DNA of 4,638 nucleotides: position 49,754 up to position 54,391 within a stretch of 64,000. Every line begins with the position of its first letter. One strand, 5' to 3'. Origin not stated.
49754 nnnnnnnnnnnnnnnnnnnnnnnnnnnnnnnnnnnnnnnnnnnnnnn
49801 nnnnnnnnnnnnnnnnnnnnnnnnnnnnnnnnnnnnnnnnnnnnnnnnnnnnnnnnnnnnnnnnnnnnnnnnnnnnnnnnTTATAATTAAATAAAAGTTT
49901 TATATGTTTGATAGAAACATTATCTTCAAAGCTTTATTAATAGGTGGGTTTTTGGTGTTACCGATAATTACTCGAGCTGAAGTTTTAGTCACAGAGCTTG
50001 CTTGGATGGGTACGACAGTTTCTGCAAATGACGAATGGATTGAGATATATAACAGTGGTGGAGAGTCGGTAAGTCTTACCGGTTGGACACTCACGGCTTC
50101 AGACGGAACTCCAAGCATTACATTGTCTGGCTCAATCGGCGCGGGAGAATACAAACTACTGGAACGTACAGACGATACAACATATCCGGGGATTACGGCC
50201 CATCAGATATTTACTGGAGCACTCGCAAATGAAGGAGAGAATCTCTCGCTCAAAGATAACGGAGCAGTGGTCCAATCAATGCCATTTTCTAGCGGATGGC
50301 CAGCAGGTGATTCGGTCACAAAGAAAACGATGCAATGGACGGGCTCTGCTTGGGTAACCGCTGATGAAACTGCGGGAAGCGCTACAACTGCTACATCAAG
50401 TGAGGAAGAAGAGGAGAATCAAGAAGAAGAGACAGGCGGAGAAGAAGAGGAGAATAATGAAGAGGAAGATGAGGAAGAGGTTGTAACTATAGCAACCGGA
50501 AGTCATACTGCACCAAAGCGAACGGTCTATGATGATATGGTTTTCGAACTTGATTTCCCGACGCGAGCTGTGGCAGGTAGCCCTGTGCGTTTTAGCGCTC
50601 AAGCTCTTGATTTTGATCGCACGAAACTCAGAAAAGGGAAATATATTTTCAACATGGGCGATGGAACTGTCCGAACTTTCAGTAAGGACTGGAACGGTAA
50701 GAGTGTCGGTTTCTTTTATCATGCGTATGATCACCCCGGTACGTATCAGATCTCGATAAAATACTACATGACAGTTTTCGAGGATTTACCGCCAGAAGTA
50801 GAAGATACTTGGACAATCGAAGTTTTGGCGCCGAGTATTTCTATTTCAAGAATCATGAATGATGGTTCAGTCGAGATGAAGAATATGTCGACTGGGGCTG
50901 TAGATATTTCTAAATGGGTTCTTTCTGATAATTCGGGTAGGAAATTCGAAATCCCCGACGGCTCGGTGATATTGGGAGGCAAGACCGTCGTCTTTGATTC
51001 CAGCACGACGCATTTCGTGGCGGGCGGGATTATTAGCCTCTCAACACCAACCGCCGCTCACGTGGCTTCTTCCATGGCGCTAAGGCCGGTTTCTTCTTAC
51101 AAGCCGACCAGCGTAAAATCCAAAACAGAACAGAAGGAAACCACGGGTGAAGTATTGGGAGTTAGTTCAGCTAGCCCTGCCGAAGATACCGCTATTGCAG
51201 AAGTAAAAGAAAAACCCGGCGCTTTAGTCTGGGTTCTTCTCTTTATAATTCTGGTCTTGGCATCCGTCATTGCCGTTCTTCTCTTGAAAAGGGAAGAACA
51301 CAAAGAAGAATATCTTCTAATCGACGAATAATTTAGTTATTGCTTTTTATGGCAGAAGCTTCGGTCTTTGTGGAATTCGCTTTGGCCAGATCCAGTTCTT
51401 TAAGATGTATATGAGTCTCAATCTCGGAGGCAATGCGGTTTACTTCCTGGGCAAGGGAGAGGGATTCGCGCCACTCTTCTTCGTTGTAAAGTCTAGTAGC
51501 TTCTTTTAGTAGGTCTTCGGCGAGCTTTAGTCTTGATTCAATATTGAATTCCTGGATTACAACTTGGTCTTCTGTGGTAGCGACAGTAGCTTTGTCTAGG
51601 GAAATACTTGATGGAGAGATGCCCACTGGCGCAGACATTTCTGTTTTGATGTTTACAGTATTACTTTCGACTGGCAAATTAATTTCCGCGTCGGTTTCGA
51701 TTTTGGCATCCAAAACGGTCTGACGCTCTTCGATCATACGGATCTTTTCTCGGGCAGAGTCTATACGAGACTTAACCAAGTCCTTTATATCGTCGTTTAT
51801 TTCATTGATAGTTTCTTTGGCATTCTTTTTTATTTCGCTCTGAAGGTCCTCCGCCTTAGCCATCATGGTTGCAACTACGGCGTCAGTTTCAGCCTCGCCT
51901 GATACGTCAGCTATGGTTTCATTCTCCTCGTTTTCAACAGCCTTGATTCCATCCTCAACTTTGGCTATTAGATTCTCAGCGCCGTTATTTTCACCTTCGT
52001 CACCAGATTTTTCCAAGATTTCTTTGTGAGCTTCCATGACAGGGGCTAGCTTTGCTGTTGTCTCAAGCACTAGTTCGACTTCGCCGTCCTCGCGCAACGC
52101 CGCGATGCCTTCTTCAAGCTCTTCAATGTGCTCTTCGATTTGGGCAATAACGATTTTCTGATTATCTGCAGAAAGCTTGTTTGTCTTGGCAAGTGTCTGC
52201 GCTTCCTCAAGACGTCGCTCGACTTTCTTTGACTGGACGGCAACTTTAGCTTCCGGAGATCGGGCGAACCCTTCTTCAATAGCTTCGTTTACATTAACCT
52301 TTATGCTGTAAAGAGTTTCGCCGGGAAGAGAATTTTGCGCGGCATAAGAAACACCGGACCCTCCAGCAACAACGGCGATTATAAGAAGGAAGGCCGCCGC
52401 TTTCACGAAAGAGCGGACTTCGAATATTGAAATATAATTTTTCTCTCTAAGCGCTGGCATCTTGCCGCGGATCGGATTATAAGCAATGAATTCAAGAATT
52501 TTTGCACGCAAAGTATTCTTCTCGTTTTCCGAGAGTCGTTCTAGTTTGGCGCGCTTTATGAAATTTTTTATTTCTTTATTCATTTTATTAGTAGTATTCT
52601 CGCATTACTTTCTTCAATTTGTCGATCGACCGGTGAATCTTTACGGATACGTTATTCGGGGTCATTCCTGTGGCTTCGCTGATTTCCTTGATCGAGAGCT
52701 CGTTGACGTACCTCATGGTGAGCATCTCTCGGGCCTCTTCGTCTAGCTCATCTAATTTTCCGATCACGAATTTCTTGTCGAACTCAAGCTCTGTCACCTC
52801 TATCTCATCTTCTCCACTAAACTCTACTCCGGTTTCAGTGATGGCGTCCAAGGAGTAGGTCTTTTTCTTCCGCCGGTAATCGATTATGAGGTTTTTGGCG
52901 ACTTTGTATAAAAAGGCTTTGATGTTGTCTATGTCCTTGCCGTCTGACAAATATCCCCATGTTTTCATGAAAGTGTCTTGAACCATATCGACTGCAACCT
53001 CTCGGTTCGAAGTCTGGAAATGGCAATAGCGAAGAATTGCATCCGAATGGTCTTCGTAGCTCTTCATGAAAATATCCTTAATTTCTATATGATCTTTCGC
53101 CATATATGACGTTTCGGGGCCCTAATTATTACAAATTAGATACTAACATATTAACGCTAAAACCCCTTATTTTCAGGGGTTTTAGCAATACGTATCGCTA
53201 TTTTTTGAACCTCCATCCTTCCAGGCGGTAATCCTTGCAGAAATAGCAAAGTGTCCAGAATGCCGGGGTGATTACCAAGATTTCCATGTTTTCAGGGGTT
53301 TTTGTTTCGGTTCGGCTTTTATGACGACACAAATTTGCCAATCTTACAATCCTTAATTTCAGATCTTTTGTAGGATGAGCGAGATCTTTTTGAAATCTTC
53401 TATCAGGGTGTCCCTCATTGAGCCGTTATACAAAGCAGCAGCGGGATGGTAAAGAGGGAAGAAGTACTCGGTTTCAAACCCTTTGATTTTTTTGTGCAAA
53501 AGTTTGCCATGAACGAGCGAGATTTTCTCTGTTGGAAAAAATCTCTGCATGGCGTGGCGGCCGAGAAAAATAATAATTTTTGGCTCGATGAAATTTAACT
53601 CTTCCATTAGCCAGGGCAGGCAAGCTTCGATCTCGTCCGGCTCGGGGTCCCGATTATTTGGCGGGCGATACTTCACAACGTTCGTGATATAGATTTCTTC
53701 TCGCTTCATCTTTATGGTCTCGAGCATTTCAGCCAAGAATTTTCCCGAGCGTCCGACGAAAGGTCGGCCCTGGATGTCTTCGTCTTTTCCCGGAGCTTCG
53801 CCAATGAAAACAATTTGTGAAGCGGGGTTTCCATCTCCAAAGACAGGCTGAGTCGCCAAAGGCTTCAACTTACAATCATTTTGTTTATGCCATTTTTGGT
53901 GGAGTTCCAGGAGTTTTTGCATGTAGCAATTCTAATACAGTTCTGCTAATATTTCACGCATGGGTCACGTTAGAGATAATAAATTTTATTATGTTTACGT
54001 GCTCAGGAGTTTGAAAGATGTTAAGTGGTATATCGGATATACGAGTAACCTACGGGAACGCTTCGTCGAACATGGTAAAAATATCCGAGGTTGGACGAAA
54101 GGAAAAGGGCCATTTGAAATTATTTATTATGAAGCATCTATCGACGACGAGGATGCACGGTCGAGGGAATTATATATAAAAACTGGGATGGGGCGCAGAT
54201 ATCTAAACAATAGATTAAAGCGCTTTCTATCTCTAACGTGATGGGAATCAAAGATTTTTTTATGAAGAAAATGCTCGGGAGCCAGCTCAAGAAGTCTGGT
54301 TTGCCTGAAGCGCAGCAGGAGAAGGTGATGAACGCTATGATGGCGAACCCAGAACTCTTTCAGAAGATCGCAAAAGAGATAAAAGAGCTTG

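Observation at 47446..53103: Soluble VirD4/TraG-like ATPase with a long disordered tail, next to an LTD surface protein and an ECF sigma/anti-sigma pair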

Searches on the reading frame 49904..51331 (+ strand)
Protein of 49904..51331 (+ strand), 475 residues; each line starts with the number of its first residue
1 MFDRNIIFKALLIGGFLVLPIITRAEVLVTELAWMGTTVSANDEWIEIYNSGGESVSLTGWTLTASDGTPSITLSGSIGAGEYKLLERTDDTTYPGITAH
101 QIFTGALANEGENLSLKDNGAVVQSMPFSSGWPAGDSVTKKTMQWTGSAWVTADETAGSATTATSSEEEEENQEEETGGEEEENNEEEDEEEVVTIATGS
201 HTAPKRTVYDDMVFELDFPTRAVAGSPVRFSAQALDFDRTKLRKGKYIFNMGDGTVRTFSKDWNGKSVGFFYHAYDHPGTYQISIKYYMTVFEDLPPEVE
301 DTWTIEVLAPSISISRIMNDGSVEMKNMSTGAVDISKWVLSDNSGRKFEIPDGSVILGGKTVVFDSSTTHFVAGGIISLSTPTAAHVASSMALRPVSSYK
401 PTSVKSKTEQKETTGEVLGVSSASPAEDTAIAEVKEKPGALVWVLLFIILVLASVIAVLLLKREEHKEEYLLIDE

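Call 3: search_protein_families(library=pfam, proteins=[window:49904-51331:+], max_evalue=0.01)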
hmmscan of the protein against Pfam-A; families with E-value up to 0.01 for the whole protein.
window:49904-51331:+ (475 aa): 3 families
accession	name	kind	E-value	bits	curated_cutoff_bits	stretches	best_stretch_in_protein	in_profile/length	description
PF00932.25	LTD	-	1.5e-22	80.5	34.3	2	25-125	6-104/109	Lamin Tail Domain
PF00801.26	PKD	-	6.2e-05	23.4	23.5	1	220-285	9-63/80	PKD domain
PF18911.6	PKD_4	-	0.0013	19.2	27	1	217-284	9-65/85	PKD domain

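Call 4: search_protein_families(library=ncbifam, proteins=[window:49904-51331:+], max_evalue=0.01)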
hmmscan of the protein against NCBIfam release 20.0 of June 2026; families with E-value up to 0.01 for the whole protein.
window:49904-51331:+ (475 aa): 1 family
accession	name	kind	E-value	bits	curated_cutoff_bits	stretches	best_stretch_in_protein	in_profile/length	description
NF033680.1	exonuc_ExeM-GG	exception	2.6e-06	25.8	1300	1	18-150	17-160/884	extracellular exonuclease ExeM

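Call 62: search_protein_families(library=padloc, proteins=[window:49904-51331:+], max_evalue=0.01)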
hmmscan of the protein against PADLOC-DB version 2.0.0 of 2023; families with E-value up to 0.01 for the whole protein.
window:49904-51331:+ (475 aa): 0 families

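Call 84: find_homologous_proteins(query=window:49904-51331:+, max_evalue=1e-10)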
Query window:49904-51331:+ (475 aa): 229 proteins with E <= 1e-10 among 8000 candidates; the best 120 are listed.
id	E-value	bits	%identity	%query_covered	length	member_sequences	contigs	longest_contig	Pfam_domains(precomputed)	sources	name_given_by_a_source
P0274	0.0e+0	1046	100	100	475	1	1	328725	PF00932.26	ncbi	-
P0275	6.8e-219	745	71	100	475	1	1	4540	PF00932.26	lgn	-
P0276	2.1e-184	632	63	100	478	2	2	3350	PF00932.26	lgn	-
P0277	1.6e-180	619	60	100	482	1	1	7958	PF00932.26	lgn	-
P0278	2.8e-173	595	58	100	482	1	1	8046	PF00932.26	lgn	-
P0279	1.1e-167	577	56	99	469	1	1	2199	PF00801.27,PF00932.26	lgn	-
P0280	5.8e-164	564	56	100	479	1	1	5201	PF00801.27,PF00932.26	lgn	-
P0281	2.5e-163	562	53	100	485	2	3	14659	PF00801.27,PF00932.26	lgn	-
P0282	6.7e-163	561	57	100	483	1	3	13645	PF00801.27,PF00932.26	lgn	-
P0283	1.5e-161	556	56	98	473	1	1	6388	PF00801.27,PF00932.26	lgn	-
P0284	1.1e-152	527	53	98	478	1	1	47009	PF00801.27,PF00932.26,PF18911.7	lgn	-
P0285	1.5e-143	497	49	99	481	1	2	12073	PF00801.27,PF00932.26,PF18911.7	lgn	-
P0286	1.9e-141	490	50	97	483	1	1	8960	PF00801.27,PF00932.26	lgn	-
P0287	3.0e-140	486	48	99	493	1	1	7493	PF00932.26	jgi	jgi:hypothetical protein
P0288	1.9e-138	480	47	99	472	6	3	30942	PF00801.27,PF00932.26,PF18911.7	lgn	-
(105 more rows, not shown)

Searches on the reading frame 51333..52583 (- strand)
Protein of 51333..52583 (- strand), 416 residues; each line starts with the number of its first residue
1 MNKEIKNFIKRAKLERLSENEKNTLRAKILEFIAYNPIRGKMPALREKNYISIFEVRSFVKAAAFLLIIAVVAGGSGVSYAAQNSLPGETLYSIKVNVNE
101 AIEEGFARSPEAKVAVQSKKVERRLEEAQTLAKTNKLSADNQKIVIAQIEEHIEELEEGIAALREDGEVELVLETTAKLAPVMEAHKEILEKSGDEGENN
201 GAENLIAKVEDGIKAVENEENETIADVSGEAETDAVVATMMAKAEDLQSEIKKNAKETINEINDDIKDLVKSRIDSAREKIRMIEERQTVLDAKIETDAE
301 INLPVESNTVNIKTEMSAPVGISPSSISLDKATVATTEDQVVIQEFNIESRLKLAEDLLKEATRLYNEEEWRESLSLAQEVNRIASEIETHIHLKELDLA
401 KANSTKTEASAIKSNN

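Call 3: search_protein_families(library=pfam, proteins=[window:51333-52583:-], max_evalue=0.01)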
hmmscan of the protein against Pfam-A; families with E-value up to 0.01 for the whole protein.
window:51333-52583:- (416 aa): 1 family
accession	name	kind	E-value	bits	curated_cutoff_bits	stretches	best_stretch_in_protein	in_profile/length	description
PF18915.5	DUF5667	-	0.00012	22.8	27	1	85-190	2-89/99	Domain of unknown function (DUF5667)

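Call 4: search_protein_families(library=ncbifam, proteins=[window:51333-52583:-], max_evalue=0.01)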
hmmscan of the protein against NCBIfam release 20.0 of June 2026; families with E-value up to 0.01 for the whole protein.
window:51333-52583:- (416 aa): 1 family
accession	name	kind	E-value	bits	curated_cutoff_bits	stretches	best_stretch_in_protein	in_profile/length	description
NF009367.0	PRK12724.1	equivalog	0.0048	15.8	718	1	250-363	57-169/433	flagellar biosynthesis regulator FlhF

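Call 62: search_protein_families(library=padloc, proteins=[window:51333-52583:-], max_evalue=0.01)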
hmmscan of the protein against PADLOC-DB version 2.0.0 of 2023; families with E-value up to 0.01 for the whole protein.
window:51333-52583:- (416 aa): 0 families

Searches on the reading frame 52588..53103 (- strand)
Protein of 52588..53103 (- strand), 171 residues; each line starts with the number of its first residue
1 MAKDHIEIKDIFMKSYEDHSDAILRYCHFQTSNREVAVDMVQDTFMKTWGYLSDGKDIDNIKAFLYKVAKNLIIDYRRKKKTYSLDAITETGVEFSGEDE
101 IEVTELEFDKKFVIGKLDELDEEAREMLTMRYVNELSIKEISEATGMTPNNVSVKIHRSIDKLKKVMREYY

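Call 3: search_protein_families(library=pfam, proteins=[window:52588-53103:-], max_evalue=0.01)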
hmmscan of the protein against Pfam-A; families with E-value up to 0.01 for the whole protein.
window:52588-53103:- (171 aa): 4 families
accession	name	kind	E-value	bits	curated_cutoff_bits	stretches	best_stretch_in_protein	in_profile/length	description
PF08281.18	Sigma70_r4_2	-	8.8e-13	48.1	25.7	1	117-163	8-54/54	Sigma-70, region 4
PF04542.20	Sigma70_r2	-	2.2e-10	40.6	24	1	16-81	2-69/71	Sigma-70 region 2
PF04545.22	Sigma70_r4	-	4.9e-09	36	24.1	1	117-165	2-50/50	Sigma-70, region 4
PF24032.1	YQBQ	-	0.00078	19.4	27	1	30-115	190-276/294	YQBQ-like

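Call 4: search_protein_families(library=ncbifam, proteins=[window:52588-53103:-], max_evalue=0.01)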
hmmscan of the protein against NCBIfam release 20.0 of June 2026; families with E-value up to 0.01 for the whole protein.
window:52588-53103:- (171 aa): 99 families (the best 25 are shown)
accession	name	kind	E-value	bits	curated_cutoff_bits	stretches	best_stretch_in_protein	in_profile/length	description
TIGR02950.1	SigM_subfam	subfamily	9.8e-26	90.5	147.95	1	16-167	6-158/159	RNA polymerase sigma factor, SigM family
NF058625.1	sigma_PG0214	equivalog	7.5e-25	87.6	130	1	12-168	6-162/170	GFO_1088 family ECF-type sigma factor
TIGR02937.1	sigma70-ECF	superfamily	5.8e-24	84.6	42.9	1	15-166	6-164/165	sigma-70 family RNA polymerase sigma factor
TIGR02952.1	Sig70_famx2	equivalog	1.7e-22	80.1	206.45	1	10-167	11-170/170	ECF subfamily RNA polymerase sigma factor, BldN family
TIGR02985.1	Sig70_bacteroi1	subfamily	5.7e-22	78.7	126.4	1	11-165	2-160/162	RNA polymerase sigma-70 factor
NF007215.0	PRK09637.1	equivalog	1.5e-19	70.7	212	1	14-168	5-155/181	RNA polymerase sigma factor SigZ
NF007226.0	PRK09644.1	equivalog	6.6e-19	68.6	199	1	20-169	11-159/166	RNA polymerase sigma factor SigM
TIGR02959.1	SigZ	equivalog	1.1e-18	67.6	168.65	1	17-168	2-149/170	RNA polymerase sigma factor SigZ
TIGR02989.1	Sig-70_gvs1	subfamily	2e-18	66.8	124.55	1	12-164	3-155/158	RNA polymerase sigma-70 factor, Rhodopirellula/Verrucomicrobium family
NF007227.0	PRK09645.1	subfamily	1.2e-17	64.4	202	1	14-170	17-173/177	sigma-70 family RNA polymerase sigma factor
TIGR02983.1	SigE-fam_strep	subfamily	1.5e-17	64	141.55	1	11-168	7-159/162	SigE family RNA polymerase sigma factor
NF006930.0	PRK09415.1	subfamily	1.1e-16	61.2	198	1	10-169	16-177/179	RNA polymerase factor sigma C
NF009193.0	PRK12541.1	equivalog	1.3e-16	61.3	171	1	11-166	6-159/161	RNA polymerase sigma factor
NF009166.1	PRK12513.1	equivalog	2.6e-16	59.9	206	1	12-169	24-188/193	RNA polymerase sigma factor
NF007223.0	PRK09641.1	equivalog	3.9e-16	59.4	209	1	16-169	24-186/187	RNA polymerase sigma factor SigW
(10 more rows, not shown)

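Call 62: search_protein_families(library=padloc, proteins=[window:52588-53103:-], max_evalue=0.01)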
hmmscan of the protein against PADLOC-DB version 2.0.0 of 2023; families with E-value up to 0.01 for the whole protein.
window:52588-53103:- (171 aa): 0 families

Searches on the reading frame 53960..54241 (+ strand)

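Call 96: search_protein_families(library=pfam, proteins=[window:53960-54241:+], max_evalue=0.001)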
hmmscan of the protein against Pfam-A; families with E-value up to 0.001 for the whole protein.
window:53960-54241:+ (93 aa): 1 family
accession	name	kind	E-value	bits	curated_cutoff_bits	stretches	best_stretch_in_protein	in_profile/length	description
PF01541.30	GIY-YIG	-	9.2e-14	51.9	22.6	1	10-75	2-70/78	GIY-YIG catalytic domain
